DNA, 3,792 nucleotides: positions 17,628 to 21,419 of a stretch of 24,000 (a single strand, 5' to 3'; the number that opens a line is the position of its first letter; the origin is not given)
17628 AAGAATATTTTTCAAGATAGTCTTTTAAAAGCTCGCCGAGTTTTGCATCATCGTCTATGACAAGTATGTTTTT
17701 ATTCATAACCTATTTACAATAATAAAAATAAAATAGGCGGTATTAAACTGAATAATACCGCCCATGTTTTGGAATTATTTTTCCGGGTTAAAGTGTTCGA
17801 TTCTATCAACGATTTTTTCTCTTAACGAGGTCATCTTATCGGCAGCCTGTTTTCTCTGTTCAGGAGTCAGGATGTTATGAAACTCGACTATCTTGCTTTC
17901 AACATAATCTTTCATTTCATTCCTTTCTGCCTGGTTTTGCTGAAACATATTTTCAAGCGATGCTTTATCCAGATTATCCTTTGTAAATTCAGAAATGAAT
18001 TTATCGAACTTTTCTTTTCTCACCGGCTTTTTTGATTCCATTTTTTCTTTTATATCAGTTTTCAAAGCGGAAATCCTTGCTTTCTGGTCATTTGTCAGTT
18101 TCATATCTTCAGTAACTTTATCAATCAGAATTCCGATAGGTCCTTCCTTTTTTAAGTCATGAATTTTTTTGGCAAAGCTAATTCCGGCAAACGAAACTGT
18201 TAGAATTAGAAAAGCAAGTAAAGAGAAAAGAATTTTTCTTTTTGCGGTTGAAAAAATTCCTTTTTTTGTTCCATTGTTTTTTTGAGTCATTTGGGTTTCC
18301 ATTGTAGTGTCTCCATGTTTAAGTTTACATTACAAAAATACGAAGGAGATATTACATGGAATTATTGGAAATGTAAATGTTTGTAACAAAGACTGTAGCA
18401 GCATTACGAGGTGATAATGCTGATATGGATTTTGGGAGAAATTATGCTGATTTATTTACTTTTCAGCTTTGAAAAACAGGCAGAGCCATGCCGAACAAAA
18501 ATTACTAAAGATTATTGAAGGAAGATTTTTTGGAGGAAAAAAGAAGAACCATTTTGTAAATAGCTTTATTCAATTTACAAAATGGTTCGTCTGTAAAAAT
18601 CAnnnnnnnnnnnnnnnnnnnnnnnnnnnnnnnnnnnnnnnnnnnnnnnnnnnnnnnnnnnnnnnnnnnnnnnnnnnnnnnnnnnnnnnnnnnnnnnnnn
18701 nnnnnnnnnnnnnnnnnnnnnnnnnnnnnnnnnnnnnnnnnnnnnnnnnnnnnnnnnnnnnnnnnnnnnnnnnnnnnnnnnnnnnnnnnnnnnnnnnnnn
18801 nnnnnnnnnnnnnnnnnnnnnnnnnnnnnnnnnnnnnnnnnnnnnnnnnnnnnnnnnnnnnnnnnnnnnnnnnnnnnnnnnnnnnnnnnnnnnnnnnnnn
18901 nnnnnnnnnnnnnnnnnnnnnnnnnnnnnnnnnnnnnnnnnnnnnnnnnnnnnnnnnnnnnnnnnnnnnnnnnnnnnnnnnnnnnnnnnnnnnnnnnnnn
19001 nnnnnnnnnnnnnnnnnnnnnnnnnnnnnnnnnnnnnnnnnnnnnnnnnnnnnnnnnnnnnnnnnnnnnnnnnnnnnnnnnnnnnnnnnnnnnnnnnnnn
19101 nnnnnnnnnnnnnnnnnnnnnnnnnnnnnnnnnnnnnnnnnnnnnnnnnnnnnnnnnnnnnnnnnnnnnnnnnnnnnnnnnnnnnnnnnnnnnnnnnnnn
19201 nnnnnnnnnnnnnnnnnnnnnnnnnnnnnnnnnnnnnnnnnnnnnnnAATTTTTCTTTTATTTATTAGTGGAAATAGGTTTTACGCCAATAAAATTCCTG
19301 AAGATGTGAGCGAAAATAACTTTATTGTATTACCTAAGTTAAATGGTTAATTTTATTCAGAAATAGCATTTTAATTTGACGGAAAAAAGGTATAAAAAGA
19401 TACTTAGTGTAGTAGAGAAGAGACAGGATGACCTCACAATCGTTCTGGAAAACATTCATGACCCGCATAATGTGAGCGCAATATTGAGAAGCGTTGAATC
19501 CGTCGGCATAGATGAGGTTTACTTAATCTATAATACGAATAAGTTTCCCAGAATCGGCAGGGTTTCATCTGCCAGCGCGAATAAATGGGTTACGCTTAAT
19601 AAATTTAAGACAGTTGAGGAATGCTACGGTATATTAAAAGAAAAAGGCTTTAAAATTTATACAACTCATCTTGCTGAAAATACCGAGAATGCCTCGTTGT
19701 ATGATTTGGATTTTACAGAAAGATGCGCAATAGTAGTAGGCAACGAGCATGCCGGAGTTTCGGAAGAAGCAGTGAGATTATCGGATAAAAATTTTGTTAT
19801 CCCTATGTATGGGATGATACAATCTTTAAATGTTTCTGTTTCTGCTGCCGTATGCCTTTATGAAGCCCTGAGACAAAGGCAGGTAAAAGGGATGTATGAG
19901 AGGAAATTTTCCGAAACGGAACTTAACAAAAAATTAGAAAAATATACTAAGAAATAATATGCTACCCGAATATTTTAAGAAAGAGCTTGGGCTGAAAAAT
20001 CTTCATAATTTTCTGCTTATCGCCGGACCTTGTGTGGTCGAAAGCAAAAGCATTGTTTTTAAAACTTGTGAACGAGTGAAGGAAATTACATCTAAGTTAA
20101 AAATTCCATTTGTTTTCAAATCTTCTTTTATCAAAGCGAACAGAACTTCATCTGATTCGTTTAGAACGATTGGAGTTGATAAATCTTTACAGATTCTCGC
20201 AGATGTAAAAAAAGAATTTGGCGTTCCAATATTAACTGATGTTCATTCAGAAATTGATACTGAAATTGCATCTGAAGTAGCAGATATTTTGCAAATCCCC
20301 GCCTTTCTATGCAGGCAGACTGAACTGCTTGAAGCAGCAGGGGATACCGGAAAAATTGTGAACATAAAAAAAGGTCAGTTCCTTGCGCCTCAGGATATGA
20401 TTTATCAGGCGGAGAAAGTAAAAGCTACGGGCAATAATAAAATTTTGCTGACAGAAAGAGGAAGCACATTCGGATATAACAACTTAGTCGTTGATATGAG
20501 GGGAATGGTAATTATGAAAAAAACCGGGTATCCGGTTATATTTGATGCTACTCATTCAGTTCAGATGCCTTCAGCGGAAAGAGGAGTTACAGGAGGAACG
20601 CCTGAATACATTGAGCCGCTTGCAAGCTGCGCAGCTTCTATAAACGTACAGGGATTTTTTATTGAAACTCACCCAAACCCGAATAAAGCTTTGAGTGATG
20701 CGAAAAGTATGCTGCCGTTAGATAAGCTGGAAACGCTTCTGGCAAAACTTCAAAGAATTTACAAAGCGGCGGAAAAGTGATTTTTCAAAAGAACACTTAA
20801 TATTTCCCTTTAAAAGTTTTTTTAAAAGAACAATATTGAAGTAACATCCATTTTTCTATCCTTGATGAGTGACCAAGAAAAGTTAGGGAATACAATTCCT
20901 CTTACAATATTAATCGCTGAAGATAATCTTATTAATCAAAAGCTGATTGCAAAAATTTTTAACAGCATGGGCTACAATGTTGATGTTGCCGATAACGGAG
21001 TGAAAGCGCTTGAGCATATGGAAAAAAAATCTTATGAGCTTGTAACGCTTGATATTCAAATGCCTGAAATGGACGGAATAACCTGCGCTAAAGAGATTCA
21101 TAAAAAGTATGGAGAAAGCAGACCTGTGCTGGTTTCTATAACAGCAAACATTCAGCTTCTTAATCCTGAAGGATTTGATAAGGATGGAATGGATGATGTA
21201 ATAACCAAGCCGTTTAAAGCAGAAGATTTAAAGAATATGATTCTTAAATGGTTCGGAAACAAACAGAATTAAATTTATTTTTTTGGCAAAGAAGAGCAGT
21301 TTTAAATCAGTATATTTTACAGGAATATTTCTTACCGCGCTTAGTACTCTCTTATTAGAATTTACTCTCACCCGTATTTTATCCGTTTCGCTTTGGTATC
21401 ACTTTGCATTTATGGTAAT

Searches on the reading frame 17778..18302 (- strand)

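Call 73: search_protein_families(library=pfam, proteins=[window:17778-18302:-], max_evalue=0.001)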
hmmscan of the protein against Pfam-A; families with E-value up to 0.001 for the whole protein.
window:17778-18302:- (175 aa): 2 families
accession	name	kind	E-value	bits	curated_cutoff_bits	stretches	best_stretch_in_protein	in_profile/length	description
PF07813.17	LTXXQ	-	6.4e-14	52.9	24.3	1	60-156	6-99/100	LTXXQ motif family protein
PF13801.11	Metal_resist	-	0.0001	22.9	29.2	1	97-151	70-124/125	Heavy-metal resistance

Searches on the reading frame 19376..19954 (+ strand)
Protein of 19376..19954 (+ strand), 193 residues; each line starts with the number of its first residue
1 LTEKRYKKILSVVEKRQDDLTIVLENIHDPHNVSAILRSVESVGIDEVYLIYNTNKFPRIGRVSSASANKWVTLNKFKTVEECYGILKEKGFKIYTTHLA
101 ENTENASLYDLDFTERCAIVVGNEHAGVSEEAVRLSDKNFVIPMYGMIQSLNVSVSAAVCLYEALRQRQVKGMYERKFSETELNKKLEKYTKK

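Call 73: search_protein_families(library=pfam, proteins=[window:19376-19954:+], max_evalue=0.001)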
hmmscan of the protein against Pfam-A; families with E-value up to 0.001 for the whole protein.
window:19376-19954:+ (193 aa): 1 family
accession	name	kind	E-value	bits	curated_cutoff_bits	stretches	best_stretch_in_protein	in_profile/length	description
PF00588.24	SpoU_methylase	-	6.8e-36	123.9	29.7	1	20-162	2-142/142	SpoU rRNA Methylase family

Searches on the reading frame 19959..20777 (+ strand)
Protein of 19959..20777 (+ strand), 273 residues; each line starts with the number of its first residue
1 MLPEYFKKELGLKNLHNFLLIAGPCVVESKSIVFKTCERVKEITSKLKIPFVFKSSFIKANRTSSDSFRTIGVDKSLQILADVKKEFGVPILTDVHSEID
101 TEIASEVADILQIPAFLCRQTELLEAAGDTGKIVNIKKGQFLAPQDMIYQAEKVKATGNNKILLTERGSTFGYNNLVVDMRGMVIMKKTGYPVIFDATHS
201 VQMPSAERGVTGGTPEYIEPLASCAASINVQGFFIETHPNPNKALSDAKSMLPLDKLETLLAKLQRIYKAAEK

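Call 73: search_protein_families(library=pfam, proteins=[window:19959-20777:+], max_evalue=0.001)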
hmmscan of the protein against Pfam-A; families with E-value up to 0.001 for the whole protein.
window:19959-20777:+ (273 aa): 1 family
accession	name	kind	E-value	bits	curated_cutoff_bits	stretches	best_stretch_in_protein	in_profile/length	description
PF00793.26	DAHP_synth_1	-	1e-72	244.7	25.5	1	17-267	17-264/270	DAHP synthetase I family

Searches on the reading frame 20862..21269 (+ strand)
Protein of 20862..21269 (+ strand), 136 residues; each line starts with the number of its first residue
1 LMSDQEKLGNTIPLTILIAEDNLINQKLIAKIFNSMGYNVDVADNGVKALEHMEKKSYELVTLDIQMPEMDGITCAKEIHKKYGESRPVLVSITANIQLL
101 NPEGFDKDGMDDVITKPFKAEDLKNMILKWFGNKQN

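Call 73: search_protein_families(library=pfam, proteins=[window:20862-21269:+], max_evalue=0.001)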
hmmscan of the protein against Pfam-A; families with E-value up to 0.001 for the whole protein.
window:20862-21269:+ (136 aa): 1 family
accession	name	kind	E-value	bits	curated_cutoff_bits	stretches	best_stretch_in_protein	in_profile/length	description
PF00072.30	Response_reg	-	7.9e-25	87.6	30.2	1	16-127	1-110/111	Response regulator receiver domain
